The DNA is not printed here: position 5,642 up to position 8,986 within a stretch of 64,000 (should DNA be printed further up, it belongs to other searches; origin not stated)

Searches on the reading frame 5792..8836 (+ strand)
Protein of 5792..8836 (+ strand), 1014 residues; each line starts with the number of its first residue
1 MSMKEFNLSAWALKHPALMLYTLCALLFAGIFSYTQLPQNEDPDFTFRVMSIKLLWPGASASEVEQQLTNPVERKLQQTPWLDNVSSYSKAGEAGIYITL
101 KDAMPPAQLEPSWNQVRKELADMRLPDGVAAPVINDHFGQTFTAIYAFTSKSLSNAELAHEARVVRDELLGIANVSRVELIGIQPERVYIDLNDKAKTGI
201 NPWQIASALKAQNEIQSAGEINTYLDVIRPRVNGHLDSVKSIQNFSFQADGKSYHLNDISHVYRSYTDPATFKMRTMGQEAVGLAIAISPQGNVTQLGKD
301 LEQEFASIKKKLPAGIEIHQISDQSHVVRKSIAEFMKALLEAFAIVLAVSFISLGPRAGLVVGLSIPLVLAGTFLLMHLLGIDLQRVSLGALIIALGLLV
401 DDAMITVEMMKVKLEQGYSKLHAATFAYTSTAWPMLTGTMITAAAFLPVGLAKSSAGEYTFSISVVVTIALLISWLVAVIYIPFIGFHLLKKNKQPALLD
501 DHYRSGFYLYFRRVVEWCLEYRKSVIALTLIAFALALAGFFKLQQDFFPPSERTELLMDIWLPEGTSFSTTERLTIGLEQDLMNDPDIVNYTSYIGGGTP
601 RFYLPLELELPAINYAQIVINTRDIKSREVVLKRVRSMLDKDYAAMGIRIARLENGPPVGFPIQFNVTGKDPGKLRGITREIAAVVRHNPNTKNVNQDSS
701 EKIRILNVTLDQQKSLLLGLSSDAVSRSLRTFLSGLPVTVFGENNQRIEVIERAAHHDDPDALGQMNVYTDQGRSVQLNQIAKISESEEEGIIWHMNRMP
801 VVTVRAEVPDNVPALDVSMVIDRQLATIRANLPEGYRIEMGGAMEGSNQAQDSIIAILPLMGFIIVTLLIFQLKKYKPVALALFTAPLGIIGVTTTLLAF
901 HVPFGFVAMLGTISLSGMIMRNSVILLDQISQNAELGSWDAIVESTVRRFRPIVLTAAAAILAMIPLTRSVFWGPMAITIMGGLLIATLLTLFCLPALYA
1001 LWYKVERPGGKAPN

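Call 59: search_protein_families(library=pfam, proteins=[window:5792-8836:+], max_evalue=0.00001)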
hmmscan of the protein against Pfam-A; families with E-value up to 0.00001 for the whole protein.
window:5792-8836:+ (1014 aa): 1 family
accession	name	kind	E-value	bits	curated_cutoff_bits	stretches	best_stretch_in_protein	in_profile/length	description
PF00873.25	ACR_tran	-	7.5e-156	521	28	1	10-1001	3-1019/1021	AcrB/AcrD/AcrF family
